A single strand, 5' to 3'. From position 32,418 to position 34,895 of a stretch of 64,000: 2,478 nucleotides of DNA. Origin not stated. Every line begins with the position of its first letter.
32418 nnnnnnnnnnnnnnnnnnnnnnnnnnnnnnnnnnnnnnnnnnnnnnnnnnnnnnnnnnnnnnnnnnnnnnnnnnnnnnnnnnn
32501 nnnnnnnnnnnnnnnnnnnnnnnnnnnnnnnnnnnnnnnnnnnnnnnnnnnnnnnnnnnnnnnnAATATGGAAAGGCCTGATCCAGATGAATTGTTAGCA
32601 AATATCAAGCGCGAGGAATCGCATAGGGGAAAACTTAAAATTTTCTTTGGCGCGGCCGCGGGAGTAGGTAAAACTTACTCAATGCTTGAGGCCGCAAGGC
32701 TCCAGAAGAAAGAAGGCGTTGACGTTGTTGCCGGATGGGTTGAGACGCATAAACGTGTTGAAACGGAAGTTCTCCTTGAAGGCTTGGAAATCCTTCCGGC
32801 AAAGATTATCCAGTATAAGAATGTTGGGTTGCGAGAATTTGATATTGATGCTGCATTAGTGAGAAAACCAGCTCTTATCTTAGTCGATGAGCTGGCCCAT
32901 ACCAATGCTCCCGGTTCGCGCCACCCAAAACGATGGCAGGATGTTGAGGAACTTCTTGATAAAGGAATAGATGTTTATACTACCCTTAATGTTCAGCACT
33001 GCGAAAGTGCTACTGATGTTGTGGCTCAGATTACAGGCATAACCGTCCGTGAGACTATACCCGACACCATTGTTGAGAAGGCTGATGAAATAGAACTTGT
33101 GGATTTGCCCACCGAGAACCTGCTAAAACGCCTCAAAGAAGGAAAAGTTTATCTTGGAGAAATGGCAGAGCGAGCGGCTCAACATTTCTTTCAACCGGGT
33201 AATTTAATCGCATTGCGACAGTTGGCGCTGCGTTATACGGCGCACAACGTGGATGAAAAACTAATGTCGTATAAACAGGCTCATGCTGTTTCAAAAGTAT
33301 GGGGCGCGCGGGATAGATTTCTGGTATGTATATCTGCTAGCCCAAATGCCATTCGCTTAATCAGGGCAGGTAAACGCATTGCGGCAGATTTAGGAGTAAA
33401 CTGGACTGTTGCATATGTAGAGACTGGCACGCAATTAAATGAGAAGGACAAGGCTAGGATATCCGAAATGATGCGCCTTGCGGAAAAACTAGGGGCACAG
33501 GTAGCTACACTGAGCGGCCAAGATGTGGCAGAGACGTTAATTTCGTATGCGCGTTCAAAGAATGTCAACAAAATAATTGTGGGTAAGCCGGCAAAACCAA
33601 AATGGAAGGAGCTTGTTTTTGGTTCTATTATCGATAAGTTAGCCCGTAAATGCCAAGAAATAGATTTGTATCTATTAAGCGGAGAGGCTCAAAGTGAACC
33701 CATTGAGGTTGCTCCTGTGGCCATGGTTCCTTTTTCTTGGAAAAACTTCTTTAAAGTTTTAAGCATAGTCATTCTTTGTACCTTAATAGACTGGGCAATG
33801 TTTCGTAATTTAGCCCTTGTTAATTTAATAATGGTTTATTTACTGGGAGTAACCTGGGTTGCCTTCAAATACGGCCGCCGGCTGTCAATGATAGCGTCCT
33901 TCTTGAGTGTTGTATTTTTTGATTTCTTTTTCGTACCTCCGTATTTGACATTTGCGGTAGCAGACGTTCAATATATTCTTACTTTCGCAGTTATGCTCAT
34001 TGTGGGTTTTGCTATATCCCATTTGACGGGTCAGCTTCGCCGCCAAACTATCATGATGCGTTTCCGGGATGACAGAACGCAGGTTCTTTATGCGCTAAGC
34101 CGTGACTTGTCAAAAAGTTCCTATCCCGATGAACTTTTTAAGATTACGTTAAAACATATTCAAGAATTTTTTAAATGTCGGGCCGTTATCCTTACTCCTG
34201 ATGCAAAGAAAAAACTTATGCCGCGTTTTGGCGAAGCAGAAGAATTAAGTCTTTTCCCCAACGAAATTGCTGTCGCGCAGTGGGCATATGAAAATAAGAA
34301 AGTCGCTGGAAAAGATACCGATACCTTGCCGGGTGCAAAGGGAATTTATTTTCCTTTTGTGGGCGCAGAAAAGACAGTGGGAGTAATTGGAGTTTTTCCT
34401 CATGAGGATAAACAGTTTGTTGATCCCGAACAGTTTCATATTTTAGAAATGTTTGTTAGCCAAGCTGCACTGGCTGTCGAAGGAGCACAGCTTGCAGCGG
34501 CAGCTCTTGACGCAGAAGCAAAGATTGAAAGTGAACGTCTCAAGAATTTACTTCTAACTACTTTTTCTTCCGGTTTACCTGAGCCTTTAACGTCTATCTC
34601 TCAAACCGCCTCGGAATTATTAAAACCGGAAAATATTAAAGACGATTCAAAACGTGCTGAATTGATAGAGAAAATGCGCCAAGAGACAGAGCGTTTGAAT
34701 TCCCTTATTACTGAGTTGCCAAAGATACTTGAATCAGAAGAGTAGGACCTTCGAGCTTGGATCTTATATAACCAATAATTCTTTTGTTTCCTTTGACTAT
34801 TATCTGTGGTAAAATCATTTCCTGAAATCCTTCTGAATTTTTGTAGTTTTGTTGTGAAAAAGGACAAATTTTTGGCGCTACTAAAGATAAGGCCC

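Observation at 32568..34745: KdpD homologue lacking both the catalytic ATPase domain and the phospho-acceptor histidine; no KdpE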

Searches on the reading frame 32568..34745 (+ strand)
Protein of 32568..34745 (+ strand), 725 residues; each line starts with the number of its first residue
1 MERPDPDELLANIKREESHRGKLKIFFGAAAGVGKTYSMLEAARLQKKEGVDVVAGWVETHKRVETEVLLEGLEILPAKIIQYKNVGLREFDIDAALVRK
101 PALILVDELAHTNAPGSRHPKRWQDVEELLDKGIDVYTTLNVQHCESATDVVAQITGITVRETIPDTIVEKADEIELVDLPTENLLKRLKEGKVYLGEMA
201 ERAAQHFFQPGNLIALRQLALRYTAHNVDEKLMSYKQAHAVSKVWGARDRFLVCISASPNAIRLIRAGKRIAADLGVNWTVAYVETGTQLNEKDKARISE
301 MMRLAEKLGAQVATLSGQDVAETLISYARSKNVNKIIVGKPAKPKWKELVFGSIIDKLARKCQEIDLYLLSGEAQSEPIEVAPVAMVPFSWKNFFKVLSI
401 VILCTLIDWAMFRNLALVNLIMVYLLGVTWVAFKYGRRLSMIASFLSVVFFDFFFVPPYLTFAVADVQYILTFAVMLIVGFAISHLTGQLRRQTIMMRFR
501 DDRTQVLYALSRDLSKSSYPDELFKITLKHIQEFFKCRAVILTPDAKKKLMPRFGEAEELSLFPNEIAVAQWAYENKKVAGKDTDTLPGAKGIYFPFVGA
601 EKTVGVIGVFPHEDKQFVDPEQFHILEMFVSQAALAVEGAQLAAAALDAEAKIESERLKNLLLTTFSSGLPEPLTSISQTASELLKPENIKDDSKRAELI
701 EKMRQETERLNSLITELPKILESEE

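Call 5: search_protein_families(library=pfam, proteins=[window:32568-34745:+], max_evalue=0.01)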
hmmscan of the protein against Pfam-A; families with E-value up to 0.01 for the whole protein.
window:32568-34745:+ (725 aa): 7 families
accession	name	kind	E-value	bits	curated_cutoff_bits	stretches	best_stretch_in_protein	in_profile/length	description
PF02702.23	KdpD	-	1.1e-94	316.2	26.1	1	19-228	1-210/210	Osmosensitive K+ channel His kinase sensor domain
PF13493.11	DUF4118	-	7.2e-28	96.9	28.4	1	396-496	3-103/107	Domain of unknown function (DUF4118)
PF13492.12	GAF_3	-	1.1e-09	39.2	27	1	520-638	2-128/129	GAF domain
PF00582.32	Usp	-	1.3e-06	29.5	24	1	249-362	3-133/141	Universal stress protein family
PF13185.12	GAF_2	-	1.8e-06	28.7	28.6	1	520-638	4-136/136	GAF domain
PF00512.31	HisKA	-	0.0003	21.2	26.9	1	673-717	16-57/66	His Kinase A (phospho-acceptor) domain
PF13604.12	AAA_30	-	0.0091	16.2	27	0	29-110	25-98/191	AAA domain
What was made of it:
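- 32622..33251 (+): KdpD N-terminal domain (residues 19-228), the predicted atypical serine kinase catalytic module. PF02702, E 1e-94 (call 5).
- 33312..33653 (+): USP domain (residues 249-362) with a partial c-di-AMP-binding signature (C254, S256, S258, Y283, G339). Pfam Usp (call 5).
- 33753..34055 (+): Four-helix membrane domain (DUF4118), residues 396-496. Pfam E 7e-28 (call 5).
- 34125..34481 (+): GAF domain, residues 520-638. Pfam GAF_3 (call 5).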

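Call 9: find_homologous_proteins(query=window:32568-34745:+, max_evalue=1e-10)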
Query window:32568-34745:+ (725 aa): 8000 proteins with E <= 1e-10 among 8000 candidates; the best 120 are listed.
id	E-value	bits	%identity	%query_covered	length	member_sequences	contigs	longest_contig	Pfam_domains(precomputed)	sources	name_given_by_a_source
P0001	0.0e+0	1541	96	100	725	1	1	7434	PF13185.13,PF13492.13,PF13493.12,PF02702.24,PF00582.33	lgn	-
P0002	0.0e+0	1538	95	100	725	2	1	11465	PF13185.13,PF13492.13,PF13493.12,PF02702.24,PF00582.33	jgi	jgi:two-component system sensor histidine kinase KdpD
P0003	0.0e+0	1495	92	100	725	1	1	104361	PF13185.13,PF13492.13,PF13493.12,PF02702.24,PF00582.33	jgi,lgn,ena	-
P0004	0.0e+0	1491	92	100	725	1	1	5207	PF13185.13,PF13492.13,PF13493.12,PF02702.24,PF00582.33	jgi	jgi:two-component system sensor histidine kinase KdpD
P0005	0.0e+0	1428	88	100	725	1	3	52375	PF13492.13,PF13493.12,PF02702.24,PF00582.33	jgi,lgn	-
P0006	0.0e+0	1426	88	100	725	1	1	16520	PF13492.13,PF13493.12,PF02702.24,PF00582.33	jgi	-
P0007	0.0e+0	1417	87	100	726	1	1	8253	PF13492.13,PF13493.12,PF02702.24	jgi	jgi:two-component system sensor histidine kinase KdpD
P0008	0.0e+0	1407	86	100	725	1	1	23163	PF13492.13,PF13493.12,PF02702.24,PF00582.33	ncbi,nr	ncbi:MAG: sensor histidine kinase KdpD [Candidatus Omnitrophica bacterium]|nr:sensor histidine kinas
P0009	0.0e+0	1406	87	100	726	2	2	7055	PF13185.13,PF13492.13,PF13493.12,PF02702.24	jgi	jgi:two-component system sensor histidine kinase KdpD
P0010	0.0e+0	1402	86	100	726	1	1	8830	PF13185.13,PF13492.13,PF13493.12,PF02702.24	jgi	jgi:two-component system sensor histidine kinase KdpD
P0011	0.0e+0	1400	86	100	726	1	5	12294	PF13185.13,PF13492.13,PF13493.12,PF02702.24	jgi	jgi:two-component system sensor histidine kinase KdpD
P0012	0.0e+0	1394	85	100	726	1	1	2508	PF13185.13,PF13492.13,PF13493.12,PF02702.24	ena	-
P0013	0.0e+0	1380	84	100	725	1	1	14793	PF13492.13,PF13493.12,PF02702.24,PF00582.33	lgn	-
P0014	0.0e+0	1362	83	100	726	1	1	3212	PF13492.13,PF13493.12,PF02702.24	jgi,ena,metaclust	metaclust:\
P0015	0.0e+0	1360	83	100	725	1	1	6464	PF13185.13,PF13492.13,PF13493.12,PF02702.24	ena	-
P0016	0.0e+0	1349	83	100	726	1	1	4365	PF13492.13,PF13493.12,PF02702.24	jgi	-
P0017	0.0e+0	1348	82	100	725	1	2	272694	PF13185.13,PF13492.13,PF13493.12,PF02702.24,PF00582.33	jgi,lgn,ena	-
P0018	0.0e+0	1332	82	100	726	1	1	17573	PF13492.13,PF13493.12,PF02702.24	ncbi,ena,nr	ncbi:MAG TPA: sensor histidine kinase KdpD [Candidatus Margulisiibacteriota bacterium]|nr:sensor his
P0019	0.0e+0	1322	81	100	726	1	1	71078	PF13492.13,PF13493.12,PF02702.24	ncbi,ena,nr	ncbi:MAG TPA: sensor histidine kinase KdpD [Patescibacteria group bacterium]|nr:sensor histidine kin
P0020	0.0e+0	1321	80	100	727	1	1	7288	PF13185.13,PF13492.13,PF13493.12,PF02702.24,PF00582.33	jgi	jgi:two-component system sensor histidine kinase KdpD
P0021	0.0e+0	1318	81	100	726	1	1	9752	PF13185.13,PF13604.13,PF13492.13,PF13493.12,PF02702.24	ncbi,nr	ncbi:MAG: sensor histidine kinase KdpD [Candidatus Omnitrophica bacterium]|nr:sensor histidine kinas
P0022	0.0e+0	1315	80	100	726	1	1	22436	PF13492.13,PF13493.12,PF02702.24,PF00582.33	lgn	-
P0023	0.0e+0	1300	78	100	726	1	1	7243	PF13492.13,PF13493.12,PF02702.24,PF00582.33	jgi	-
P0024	0.0e+0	1299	80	100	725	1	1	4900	PF13185.13,PF13492.13,PF13493.12,PF02702.24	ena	-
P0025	0.0e+0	1295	77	100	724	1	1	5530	PF13492.13,PF13493.12,PF02702.24,PF00582.33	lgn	-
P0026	0.0e+0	1284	78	100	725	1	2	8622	PF13492.13,PF13493.12,PF02702.24,PF00582.33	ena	-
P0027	0.0e+0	1283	78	99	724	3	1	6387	PF13492.13,PF13493.12,PF02702.24,PF00582.33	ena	-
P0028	0.0e+0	1282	78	100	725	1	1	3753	PF13185.13,PF13492.13,PF13493.12,PF02702.24,PF00582.33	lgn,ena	-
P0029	0.0e+0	1280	78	100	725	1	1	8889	PF13492.13,PF13493.12,PF02702.24,PF00582.33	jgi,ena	-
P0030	0.0e+0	1276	78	100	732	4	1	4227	PF13185.13,PF13492.13,PF13493.12,PF02702.24,PF00582.33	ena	-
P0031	0.0e+0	1272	78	98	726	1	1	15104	PF13492.13,PF13493.12,PF02702.24,PF00582.33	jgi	jgi:two-component system sensor histidine kinase KdpD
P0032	0.0e+0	1272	77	100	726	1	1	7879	PF13492.13,PF13493.12,PF02702.24,PF00582.33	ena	-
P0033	0.0e+0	1269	78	100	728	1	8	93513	PF13185.13,PF13604.13,PF13492.13,PF13493.12,PF02702.24,PF00582.33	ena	-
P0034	0.0e+0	1269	78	98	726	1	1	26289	PF13492.13,PF13493.12,PF02702.24,PF00582.33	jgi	jgi:two-component system sensor histidine kinase KdpD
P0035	0.0e+0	1268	77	100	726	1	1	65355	PF13185.13,PF13492.13,PF13493.12,PF02702.24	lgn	-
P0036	0.0e+0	1267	77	100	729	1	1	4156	PF13185.13,PF13492.13,PF13493.12,PF02702.24,PF00582.33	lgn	-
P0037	0.0e+0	1265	77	98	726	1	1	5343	PF13492.13,PF13493.12,PF02702.24,PF00582.33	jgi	jgi:two-component system sensor histidine kinase KdpD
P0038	0.0e+0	1258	77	100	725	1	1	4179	PF13185.13,PF13492.13,PF13493.12,PF02702.24,PF00582.33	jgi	jgi:two-component system, OmpR family, sensor histidine kinase KdpD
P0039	0.0e+0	1256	76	100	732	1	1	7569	PF13185.13,PF13492.13,PF13493.12,PF02702.24,PF00582.33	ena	-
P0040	0.0e+0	1255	77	100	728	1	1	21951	PF13185.13,PF13492.13,PF13493.12,PF02702.24,PF00582.33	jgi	jgi:two-component system, OmpR family, sensor histidine kinase KdpD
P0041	0.0e+0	1250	76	100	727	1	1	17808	PF13492.13,PF13493.12,PF02702.24,PF00582.33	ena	-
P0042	0.0e+0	1242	75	100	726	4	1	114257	PF13185.13,PF13492.13,PF13493.12,PF02702.24,PF00582.33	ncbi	ncbi:MAG: sensor histidine kinase KdpD [Candidatus Omnitrophota bacterium]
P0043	0.0e+0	1242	75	100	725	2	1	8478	PF13492.13,PF13493.12,PF02702.24,PF00582.33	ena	-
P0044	0.0e+0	1240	76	100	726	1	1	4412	PF13492.13,PF13493.12,PF02702.24,PF00582.33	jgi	jgi:two-component system, OmpR family, sensor histidine kinase KdpD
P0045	0.0e+0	1239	76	100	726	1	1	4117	PF13492.13,PF13493.12,PF02702.24,PF00582.33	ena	-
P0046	0.0e+0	1236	75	100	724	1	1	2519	PF13492.13,PF13493.12,PF02702.24,PF00582.33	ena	-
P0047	0.0e+0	1234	76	100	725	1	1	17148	PF13185.13,PF13492.13,PF13493.12,PF02702.24,PF00582.33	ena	-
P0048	0.0e+0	1233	75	100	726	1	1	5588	PF13185.13,PF13492.13,PF13493.12,PF02702.24,PF00582.33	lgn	-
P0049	0.0e+0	1232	75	100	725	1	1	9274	PF13492.13,PF13493.12,PF02702.24,PF00582.33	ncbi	-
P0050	0.0e+0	1231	75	100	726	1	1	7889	PF13185.13,PF13492.13,PF13493.12,PF02702.24,PF00582.33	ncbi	-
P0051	0.0e+0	1230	74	100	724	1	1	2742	PF13492.13,PF13493.12,PF02702.24,PF00582.33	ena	-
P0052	0.0e+0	1229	74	100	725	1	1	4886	PF13492.13,PF13493.12,PF02702.24,PF00582.33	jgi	jgi:two-component system sensor histidine kinase KdpD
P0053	0.0e+0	1228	76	99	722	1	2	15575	PF13185.13,PF13492.13,PF13493.12,PF02702.24,PF00582.33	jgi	jgi:two-component system sensor histidine kinase KdpD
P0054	0.0e+0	1228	75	100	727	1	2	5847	PF13492.13,PF13493.12,PF02702.24,PF00582.33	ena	-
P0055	0.0e+0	1227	74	100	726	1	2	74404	PF13185.13,PF13492.13,PF13493.12,PF02702.24,PF00582.33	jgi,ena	-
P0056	0.0e+0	1227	75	100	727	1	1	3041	PF13492.13,PF13493.12,PF02702.24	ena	-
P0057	0.0e+0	1226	74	100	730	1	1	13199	PF13185.13,PF13492.13,PF13493.12,PF02702.24,PF00582.33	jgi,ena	-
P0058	0.0e+0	1226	74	100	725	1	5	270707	PF13185.13,PF13492.13,PF13493.12,PF02702.24,PF00582.33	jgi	jgi:two-component system, OmpR family, sensor histidine kinase KdpD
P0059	0.0e+0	1222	74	100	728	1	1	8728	PF13492.13,PF13493.12,PF02702.24,PF00582.33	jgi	jgi:two-component system, OmpR family, sensor histidine kinase KdpD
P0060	0.0e+0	1221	74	100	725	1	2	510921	PF13185.13,PF13492.13,PF13493.12,PF02702.24,PF00582.33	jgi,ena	-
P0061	0.0e+0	1221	74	100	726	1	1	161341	PF13185.13,PF13492.13,PF13493.12,PF02702.24,PF00582.33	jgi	-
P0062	0.0e+0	1220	74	100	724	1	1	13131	PF13492.13,PF13493.12,PF02702.24,PF00582.33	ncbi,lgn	ncbi:MAG: sensor histidine kinase KdpD [Sedimentisphaerales bacterium]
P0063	0.0e+0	1218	75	100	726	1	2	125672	PF13185.13,PF13492.13,PF13493.12,PF02702.24,PF00582.33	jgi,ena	-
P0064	0.0e+0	1217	73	100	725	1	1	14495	PF13492.13,PF13493.12,PF02702.24,PF00582.33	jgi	jgi:two-component system sensor histidine kinase KdpD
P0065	0.0e+0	1217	75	100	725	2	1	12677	PF13492.13,PF13493.12,PF02702.24,PF00582.33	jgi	jgi:two-component system sensor histidine kinase KdpD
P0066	0.0e+0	1216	74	100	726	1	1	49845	PF13492.13,PF13493.12,PF02702.24,PF00582.33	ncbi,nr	ncbi:MAG: DUF4118 domain-containing protein [Candidatus Omnitrophica bacterium]|nr:DUF4118 domain-co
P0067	0.0e+0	1216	74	100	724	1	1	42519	PF13492.13,PF13493.12,PF02702.24,PF00582.33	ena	-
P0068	0.0e+0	1215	74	100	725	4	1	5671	PF13185.13,PF13492.13,PF13493.12,PF02702.24,PF00582.33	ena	-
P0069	0.0e+0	1214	74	100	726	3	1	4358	PF13492.13,PF13493.12,PF02702.24,PF00582.33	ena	-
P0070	0.0e+0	1213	73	100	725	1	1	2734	PF13185.13,PF13492.13,PF13493.12,PF02702.24,PF00582.33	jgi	-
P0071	0.0e+0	1213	73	99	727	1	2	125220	PF13185.13,PF13492.13,PF13493.12,PF02702.24,PF00582.33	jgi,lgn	-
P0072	0.0e+0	1211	74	100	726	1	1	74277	PF13492.13,PF13493.12,PF02702.24,PF00582.33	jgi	jgi:two-component system sensor histidine kinase KdpD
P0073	0.0e+0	1210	74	100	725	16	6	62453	PF13185.13,PF13492.13,PF13493.12,PF02702.24,PF00582.33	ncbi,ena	-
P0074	0.0e+0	1210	73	100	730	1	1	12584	PF13492.13,PF00512.32,PF13493.12,PF02702.24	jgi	jgi:two-component system, OmpR family, sensor histidine kinase KdpD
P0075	0.0e+0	1209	73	100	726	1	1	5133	PF13185.13,PF13492.13,PF13493.12,PF02702.24,PF00582.33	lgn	-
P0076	0.0e+0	1207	74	100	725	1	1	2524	PF13185.13,PF13492.13,PF13493.12,PF02702.24,PF00582.33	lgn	-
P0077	0.0e+0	1205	78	93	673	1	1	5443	PF13185.13,PF13492.13,PF13493.12,PF02702.24,PF00582.33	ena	-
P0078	0.0e+0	1205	73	100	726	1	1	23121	PF13492.13,PF13493.12,PF02702.24,PF00582.33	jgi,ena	-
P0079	0.0e+0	1204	73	100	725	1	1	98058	PF13492.13,PF13493.12,PF02702.24,PF00582.33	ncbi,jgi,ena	ncbi:MAG: sensor histidine kinase KdpD [Candidatus Omnitrophota bacterium]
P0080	0.0e+0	1203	72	100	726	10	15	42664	PF13185.13,PF13492.13,PF13493.12,PF02702.24,PF00582.33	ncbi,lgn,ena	-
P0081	0.0e+0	1201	73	100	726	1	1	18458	PF13185.13,PF13492.13,PF13493.12,PF02702.24,PF00582.33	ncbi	-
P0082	0.0e+0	1197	73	100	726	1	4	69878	PF13185.13,PF13492.13,PF13493.12,PF02702.24,PF00582.33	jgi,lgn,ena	-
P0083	0.0e+0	1195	73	100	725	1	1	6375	PF13492.13,PF13493.12,PF02702.24,PF00582.33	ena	-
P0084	0.0e+0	1194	73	100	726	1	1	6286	PF13185.13,PF13492.13,PF13493.12,PF02702.24,PF00582.33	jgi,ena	-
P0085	0.0e+0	1193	73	100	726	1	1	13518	PF13492.13,PF13493.12,PF02702.24,PF00582.33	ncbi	-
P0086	0.0e+0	1193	72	100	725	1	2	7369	PF13492.13,PF13493.12,PF02702.24,PF00582.33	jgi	jgi:two-component system sensor histidine kinase KdpD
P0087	0.0e+0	1193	74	95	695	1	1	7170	PF13492.13,PF13493.12,PF02702.24,PF00582.33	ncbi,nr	ncbi:MAG: sensor histidine kinase KdpD [Candidatus Omnitrophica bacterium]|nr:sensor histidine kinas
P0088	0.0e+0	1192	72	100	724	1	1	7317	PF13492.13,PF13493.12,PF02702.24,PF00582.33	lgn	-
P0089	0.0e+0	1192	72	100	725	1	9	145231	PF13604.13,PF13492.13,PF13493.12,PF02702.24,PF00582.33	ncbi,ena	-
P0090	0.0e+0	1187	72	100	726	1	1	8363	PF13492.13,PF13493.12,PF02702.24,PF00582.33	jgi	jgi:two-component system, OmpR family, sensor histidine kinase KdpD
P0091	0.0e+0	1186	72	100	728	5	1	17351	PF13492.13,PF13493.12,PF02702.24,PF00582.33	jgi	jgi:two-component system, OmpR family, sensor histidine kinase KdpD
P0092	0.0e+0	1185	72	100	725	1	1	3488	PF13185.13,PF13492.13,PF13493.12,PF02702.24,PF00582.33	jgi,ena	-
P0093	0.0e+0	1185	73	100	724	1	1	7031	PF13492.13,PF13493.12,PF02702.24,PF00582.33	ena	-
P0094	0.0e+0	1182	71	100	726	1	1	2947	PF13492.13,PF13493.12,PF02702.24,PF00582.33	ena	-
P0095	0.0e+0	1181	72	100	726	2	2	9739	PF13185.13,PF13492.13,PF13493.12,PF02702.24,PF00582.33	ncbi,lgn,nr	ncbi:MAG: sensor histidine kinase KdpD [Candidatus Omnitrophica bacterium]|nr:sensor histidine kinas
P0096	0.0e+0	1177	71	100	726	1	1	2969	PF13185.13,PF13492.13,PF13493.12,PF02702.24,PF00582.33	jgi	jgi:two-component system, OmpR family, sensor histidine kinase KdpD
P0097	0.0e+0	1175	71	99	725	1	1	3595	PF13185.13,PF13492.13,PF13493.12,PF02702.24,PF00582.33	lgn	-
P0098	0.0e+0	1173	73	100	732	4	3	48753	PF13492.13,PF13493.12,PF02702.24,PF00582.33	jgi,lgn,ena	-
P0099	0.0e+0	1172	71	100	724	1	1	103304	PF13493.12,PF02702.24,PF00582.33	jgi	jgi:two-component system, OmpR family, sensor histidine kinase KdpD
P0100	0.0e+0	1170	72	100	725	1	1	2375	PF13185.13,PF13492.13,PF13493.12,PF02702.24,PF00582.33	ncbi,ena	-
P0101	0.0e+0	1170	71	100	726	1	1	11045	PF13492.13,PF13493.12,PF02702.24,PF00582.33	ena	-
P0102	0.0e+0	1165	72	100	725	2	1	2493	PF13492.13,PF13493.12,PF02702.24,PF00582.33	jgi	jgi:two-component system, OmpR family, sensor histidine kinase KdpD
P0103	0.0e+0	1162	71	100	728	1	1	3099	PF13492.13,PF13493.12,PF02702.24,PF00582.33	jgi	jgi:two-component system, OmpR family, sensor histidine kinase KdpD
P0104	0.0e+0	1162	71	100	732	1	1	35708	PF13492.13,PF13493.12,PF02702.24,PF00582.33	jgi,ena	-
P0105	0.0e+0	1160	71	100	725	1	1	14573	PF13492.13,PF13493.12,PF02702.24,PF00582.33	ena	-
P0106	0.0e+0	1160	70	99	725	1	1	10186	PF13492.13,PF13493.12,PF02702.24,PF00582.33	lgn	-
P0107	0.0e+0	1155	69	99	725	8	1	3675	PF13492.13,PF13493.12,PF02702.24,PF00582.33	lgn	-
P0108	0.0e+0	1153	71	100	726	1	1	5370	PF13492.13,PF13493.12,PF02702.24,PF00582.33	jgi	jgi:two-component system, OmpR family, sensor histidine kinase KdpD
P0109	0.0e+0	1152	71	100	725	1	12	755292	PF13492.13,PF13493.12,PF02702.24,PF00582.33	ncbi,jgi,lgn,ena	-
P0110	0.0e+0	1152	70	100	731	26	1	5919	PF13492.13,PF13493.12,PF02702.24,PF00582.33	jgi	jgi:two-component system sensor histidine kinase KdpD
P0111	0.0e+0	1151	70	100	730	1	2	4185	PF13492.13,PF13493.12,PF02702.24,PF00582.33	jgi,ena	-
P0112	0.0e+0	1149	70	100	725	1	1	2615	PF13185.13,PF13492.13,PF13493.12,PF02702.24,PF00582.33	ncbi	-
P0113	0.0e+0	1148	69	99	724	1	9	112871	PF13492.13,PF13493.12,PF02702.24,PF00582.33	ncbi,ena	-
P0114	0.0e+0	1148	70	100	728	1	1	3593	PF13492.13,PF00512.32,PF13493.12,PF02702.24,PF00582.33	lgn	-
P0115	0.0e+0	1146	69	99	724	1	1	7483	PF13492.13,PF13493.12,PF02702.24,PF00582.33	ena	-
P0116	0.0e+0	1145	69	100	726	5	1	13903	PF13492.13,PF13493.12,PF02702.24,PF00582.33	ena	-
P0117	0.0e+0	1141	69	100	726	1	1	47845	PF13185.13,PF13492.13,PF13493.12,PF02702.24,PF00582.33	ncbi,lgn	-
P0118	0.0e+0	1141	71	98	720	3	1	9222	PF13492.13,PF13493.12,PF02702.24,PF00582.33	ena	-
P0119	0.0e+0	1139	70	100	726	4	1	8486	PF13492.13,PF13493.12,PF02702.24,PF00582.33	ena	-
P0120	0.0e+0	1136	70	100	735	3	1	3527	PF13185.13,PF13492.13,PF13493.12,PF02702.24,PF00582.33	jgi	jgi:two-component system sensor histidine kinase KdpD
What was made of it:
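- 32568..34745 (+): kdpD' : 725-aa KdpD lacking the phospho-acceptor His and the CA (HATPase) domain. At least 120 homologous clusters share the same length (call 9).
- Checked: The best 120 database clusters (69-96% identity) are all 720-735 aa (two shorter, probably partial) and none has HATPase_c (call 9).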

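Call 15: search_solved_structures(query=window:32568-34745:+, max_evalue=0.001, show_alignments=0)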
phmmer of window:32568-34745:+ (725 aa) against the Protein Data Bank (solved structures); distinct sequences matched with E-value up to 0.001: 4.
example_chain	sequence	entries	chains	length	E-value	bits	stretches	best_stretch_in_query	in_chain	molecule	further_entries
2r8r_A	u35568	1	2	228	2.5e-73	250.7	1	19-237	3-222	Sensor protein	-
2ksf_A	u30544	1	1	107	1.4e-19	73.1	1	397-493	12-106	Sensor protein kdpD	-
4qpr_A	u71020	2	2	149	1.9e-15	59.4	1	507-648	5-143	Sensor protein KdpD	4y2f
7ji4_A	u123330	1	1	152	0.00025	22.7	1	245-358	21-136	KdpD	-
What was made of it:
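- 32622..33251 (+): PDB 2r8r, E 2.5e-73 (call 15).
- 33753..34055 (+): PDB 2ksf, E 1e-19 (call 15).
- On Canonical KdpD sensor histidine kinase (NCBIfam NF007793 equivalog): PDB sequence hits 2r8r, 7ji4, 2ksf and 4qpr (call 15).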

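Call 24: find_encoding_contigs(protein=P0109, flank=10000, max_places=3)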
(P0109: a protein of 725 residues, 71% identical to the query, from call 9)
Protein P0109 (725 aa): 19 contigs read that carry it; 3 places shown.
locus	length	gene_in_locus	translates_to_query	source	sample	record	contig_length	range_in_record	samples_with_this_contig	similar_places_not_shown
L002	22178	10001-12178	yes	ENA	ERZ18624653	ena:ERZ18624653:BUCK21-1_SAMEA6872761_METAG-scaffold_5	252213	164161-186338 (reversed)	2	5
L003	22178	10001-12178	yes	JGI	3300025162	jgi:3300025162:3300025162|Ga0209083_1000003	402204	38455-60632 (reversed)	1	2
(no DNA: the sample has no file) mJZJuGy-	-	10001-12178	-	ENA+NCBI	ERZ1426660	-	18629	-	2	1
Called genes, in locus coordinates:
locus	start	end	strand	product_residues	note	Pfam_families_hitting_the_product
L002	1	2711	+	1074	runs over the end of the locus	PF00873:ACR_tran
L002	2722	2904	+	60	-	PF11127:YgaP-like_TM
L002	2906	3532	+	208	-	PF01135:PCMT (weak), PF13489:Methyltransf_23, PF01209:Ubie_methyltran, PF05175:MTS, PF13847:Methyltransf_31, PF08241:Methyltransf_11, PF08242:Methyltransf_12, PF13649:Methyltransf_25, +2 more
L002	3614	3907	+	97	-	PF02001:DUF134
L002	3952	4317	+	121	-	PF02579:Nitro_FeMo-Co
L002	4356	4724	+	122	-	-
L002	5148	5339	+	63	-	-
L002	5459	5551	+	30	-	PF09604:Potass_KdpF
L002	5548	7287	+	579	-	PF03814:KdpA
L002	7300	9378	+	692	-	PF00122:E1-E2_ATPase, PF00702:Hydrolase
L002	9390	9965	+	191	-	PF02669:KdpC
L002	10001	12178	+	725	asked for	PF02702:KdpD, PF00582:Usp, PF13493:DUF4118, PF13492:GAF_3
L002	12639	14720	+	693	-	PF17191:RecG_wedge, PF01336:tRNA_anti-codon (weak), PF04851:ResIII, PF00270:DEAD, PF00271:Helicase_C, PF16203:ERCC3_RAD25_C (weak), PF19833:RecG_dom3_C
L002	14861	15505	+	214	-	PF03602:Cons_hypoth95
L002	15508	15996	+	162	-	PF01467:CTP_transf_like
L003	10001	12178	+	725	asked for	PF02702:KdpD, PF00582:Usp, PF13493:DUF4118, PF13492:GAF_3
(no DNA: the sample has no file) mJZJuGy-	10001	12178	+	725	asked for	PF02702:KdpD, PF00582:Usp, PF13493:DUF4118, PF13492:GAF_3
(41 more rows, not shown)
